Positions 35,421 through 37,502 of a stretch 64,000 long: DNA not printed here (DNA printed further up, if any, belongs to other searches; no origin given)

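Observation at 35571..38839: Tandem paralogous ~500-600 aa secreted transglutaminase-like proteins, one apparently lacking the catalytic nucleophile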

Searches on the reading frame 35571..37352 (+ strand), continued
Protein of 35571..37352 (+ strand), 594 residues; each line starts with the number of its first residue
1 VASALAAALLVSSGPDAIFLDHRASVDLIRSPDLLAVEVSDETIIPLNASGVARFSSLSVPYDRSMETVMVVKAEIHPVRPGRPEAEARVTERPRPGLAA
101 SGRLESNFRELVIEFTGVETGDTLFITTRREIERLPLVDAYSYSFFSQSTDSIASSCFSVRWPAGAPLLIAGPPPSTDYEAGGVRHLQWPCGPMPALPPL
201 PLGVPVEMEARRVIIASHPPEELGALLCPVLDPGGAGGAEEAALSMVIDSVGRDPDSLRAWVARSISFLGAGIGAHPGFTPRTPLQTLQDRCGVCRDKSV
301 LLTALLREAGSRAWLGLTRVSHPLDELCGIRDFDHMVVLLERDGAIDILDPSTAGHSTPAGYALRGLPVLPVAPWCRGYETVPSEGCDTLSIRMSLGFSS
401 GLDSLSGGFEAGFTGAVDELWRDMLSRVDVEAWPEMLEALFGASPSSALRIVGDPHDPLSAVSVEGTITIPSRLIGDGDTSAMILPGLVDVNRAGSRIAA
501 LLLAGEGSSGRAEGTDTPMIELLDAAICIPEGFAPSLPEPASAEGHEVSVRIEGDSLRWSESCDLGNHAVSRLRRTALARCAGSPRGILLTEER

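Call 50: search_protein_families(library=ncbifam, proteins=[L001:11161-12633:+], max_evalue=0.1)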
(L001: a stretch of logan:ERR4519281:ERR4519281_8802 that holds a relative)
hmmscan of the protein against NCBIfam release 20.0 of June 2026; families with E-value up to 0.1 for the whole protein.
L001:11161-12633:+ (491 aa): 5 families
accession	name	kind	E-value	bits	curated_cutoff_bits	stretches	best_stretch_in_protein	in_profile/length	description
NF033920.0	C39_PA2778_fam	equivalog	1e-05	25.1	150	1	383-477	161-255/255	PA2778 family cysteine peptidase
NF046093.1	AZOBR_p60025_fam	subfamily_domain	0.00035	19.9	150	1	61-187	99-230/232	AZOBR_p60025 family cell surface glycopolymer formation protein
TIGR03939.1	PGA_TPR_OMP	equivalog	0.0061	14.8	366.65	1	386-469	128-211/800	poly-beta-1,6 N-acetyl-D-glucosamine export porin PgaA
TIGR02917.1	PEP_TPR_lipo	equivalog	0.014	13.3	312.2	1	383-478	436-531/899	XrtA/PEP-CTERM system TPR-repeat protein PrsT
NF011721.1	PRK15174.1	equivalog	0.017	13.4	1200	1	384-479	218-317/656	Vi polysaccharide transport protein VexE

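Call 66: search_protein_families(library=pfam, alignment_id=A5, max_evalue=0.05)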
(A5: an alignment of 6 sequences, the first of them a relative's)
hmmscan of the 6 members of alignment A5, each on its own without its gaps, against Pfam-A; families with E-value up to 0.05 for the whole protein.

A. member 1, L001:11161-12633:+ (491 aa): 5 families
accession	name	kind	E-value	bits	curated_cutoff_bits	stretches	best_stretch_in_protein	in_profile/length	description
PF13432.12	TPR_16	-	8.2e-09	36.2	32.7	2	384-446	3-65/65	Tetratricopeptide repeat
PF07719.23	TPR_2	-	2.5e-06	27.6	27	1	447-478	2-33/34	Tetratricopeptide repeat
PF13428.12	TPR_14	-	3.7e-06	27.5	23.5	1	425-454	14-43/44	Tetratricopeptide repeat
PF14559.12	TPR_19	-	1.6e-05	25.6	25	1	425-474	4-53/68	Tetratricopeptide repeat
PF13371.12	TPR_9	-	0.0032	17.9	35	1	426-477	9-60/73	Tetratricopeptide repeat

B. families by the number of members that match (of 6 scanned): 15 families
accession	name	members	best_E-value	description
PF07719.23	TPR_2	6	2e-11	Tetratricopeptide repeat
PF13428.12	TPR_14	6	5.5e-07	Tetratricopeptide repeat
PF13432.12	TPR_16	5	8.2e-09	Tetratricopeptide repeat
PF14559.12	TPR_19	5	1.8e-08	Tetratricopeptide repeat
PF13371.12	TPR_9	4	5.6e-05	Tetratricopeptide repeat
PF00515.34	TPR_1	3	1e-06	Tetratricopeptide repeat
PF13414.12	TPR_11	3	1.1e-06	TPR repeat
PF13424.12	TPR_12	3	4.2e-06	Tetratricopeptide repeat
PF13431.12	TPR_17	3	0.002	Tetratricopeptide repeat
PF13181.12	TPR_8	2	3.4e-05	Tetratricopeptide repeat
PF09594.16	GT87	1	0.00027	Glycosyltransferase family 87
PF07721.20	TPR_4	1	0.00032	Tetratricopeptide repeat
PF13374.12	TPR_10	1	0.00078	Tetratricopeptide repeat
PF03704.23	BTAD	1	0.00096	Bacterial transcriptional activator domain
PF13176.12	TPR_7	1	0.0036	Tetratricopeptide repeat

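Call 67: search_solved_structures(query=A5, max_evalue=1)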
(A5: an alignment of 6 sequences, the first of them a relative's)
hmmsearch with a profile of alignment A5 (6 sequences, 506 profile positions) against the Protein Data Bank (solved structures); distinct sequences matched with E-value up to 1: 108 (the best 60 are shown).
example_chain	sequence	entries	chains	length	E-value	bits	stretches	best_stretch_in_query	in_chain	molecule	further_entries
9qhb_A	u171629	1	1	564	3.9e-54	187.4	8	436-497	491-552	Engineered tetratricopeptide repeat protein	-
8bu0_A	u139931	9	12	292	1.7e-29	106.1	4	436-498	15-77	Consensus tetratricopeptide repeat protein | Crystal structure of an 8-repeat consensus TPR superhelix with Zinc. | Monomer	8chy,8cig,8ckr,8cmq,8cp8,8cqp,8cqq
9qhc_A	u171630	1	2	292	2.5e-27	99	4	436-498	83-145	Engineered tetratricopeptide repeat protein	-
7yeh_B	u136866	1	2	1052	2.1e-19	72.8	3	437-500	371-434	UDP-N-acetylglucosamine--peptide N-acetylglucosaminyltransferase 110 kDa subunit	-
7yea_A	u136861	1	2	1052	2.1e-19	72.8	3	437-500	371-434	UDP-N-acetylglucosamine--peptide N-acetylglucosaminyltransferase 110 kDa subunit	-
7ntf_A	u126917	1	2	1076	2.5e-19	72.6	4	431-499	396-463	Isoform 1 of UDP-N-acetylglucosamine--peptide N-acetylglucosaminyltransferase 110 kDa subu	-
1w3b_A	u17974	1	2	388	3.7e-17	65.4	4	441-502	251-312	UDP-N-ACETYLGLUCOSAMINE--PEPTIDE N-ACETYLGLUCOSAMINYLTRANSFERASE 110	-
6eou_A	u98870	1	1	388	7.2e-17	64.5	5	441-502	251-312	UDP-N-acetylglucosamine--peptide N-acetylglucosaminyltransferase 110 kDa subunit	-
2fo7_A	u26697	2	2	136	7.1e-14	54.6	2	436-498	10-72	SYNTHETIC CONSENSUS TPR PROTEIN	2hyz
8ch0_A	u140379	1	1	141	7.6e-14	54.5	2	436-498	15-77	Consensus tetratricopeptide repeat protein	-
9gzg_A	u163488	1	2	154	2.5e-11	46.2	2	436-497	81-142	Engineered CTPR protein with glutamic acids for conductivity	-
2c0l_A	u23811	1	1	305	4.1e-11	45.5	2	434-495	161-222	PEROXISOMAL TARGETING SIGNAL 1 RECEPTOR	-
2c0m_A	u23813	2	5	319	4.8e-11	45.3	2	434-495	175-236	PEROXISOMAL TARGETING SIGNAL 1 RECEPTOR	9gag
3r9a_B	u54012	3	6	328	5.2e-11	45.1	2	434-495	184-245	Peroxisomal targeting signal 1 receptor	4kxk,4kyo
2j9q_A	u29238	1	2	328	5.2e-11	45.1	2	434-495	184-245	PEROXISOMAL TARGETING SIGNAL 1 RECEPTOR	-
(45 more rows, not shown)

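Call 70: search_solved_structures(query=A6, max_evalue=1, show_alignments=4)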
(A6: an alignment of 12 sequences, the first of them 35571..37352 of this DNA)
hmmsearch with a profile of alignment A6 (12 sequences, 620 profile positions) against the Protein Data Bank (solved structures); distinct sequences matched with E-value up to 1: 2.
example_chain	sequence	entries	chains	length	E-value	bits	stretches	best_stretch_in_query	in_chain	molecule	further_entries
3kd4_A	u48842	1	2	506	9.1e-22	80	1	40-329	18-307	Putative protease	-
3isr_A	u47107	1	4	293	7e-05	24.3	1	270-323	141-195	Transglutaminase-like enzymes, putative cysteine protease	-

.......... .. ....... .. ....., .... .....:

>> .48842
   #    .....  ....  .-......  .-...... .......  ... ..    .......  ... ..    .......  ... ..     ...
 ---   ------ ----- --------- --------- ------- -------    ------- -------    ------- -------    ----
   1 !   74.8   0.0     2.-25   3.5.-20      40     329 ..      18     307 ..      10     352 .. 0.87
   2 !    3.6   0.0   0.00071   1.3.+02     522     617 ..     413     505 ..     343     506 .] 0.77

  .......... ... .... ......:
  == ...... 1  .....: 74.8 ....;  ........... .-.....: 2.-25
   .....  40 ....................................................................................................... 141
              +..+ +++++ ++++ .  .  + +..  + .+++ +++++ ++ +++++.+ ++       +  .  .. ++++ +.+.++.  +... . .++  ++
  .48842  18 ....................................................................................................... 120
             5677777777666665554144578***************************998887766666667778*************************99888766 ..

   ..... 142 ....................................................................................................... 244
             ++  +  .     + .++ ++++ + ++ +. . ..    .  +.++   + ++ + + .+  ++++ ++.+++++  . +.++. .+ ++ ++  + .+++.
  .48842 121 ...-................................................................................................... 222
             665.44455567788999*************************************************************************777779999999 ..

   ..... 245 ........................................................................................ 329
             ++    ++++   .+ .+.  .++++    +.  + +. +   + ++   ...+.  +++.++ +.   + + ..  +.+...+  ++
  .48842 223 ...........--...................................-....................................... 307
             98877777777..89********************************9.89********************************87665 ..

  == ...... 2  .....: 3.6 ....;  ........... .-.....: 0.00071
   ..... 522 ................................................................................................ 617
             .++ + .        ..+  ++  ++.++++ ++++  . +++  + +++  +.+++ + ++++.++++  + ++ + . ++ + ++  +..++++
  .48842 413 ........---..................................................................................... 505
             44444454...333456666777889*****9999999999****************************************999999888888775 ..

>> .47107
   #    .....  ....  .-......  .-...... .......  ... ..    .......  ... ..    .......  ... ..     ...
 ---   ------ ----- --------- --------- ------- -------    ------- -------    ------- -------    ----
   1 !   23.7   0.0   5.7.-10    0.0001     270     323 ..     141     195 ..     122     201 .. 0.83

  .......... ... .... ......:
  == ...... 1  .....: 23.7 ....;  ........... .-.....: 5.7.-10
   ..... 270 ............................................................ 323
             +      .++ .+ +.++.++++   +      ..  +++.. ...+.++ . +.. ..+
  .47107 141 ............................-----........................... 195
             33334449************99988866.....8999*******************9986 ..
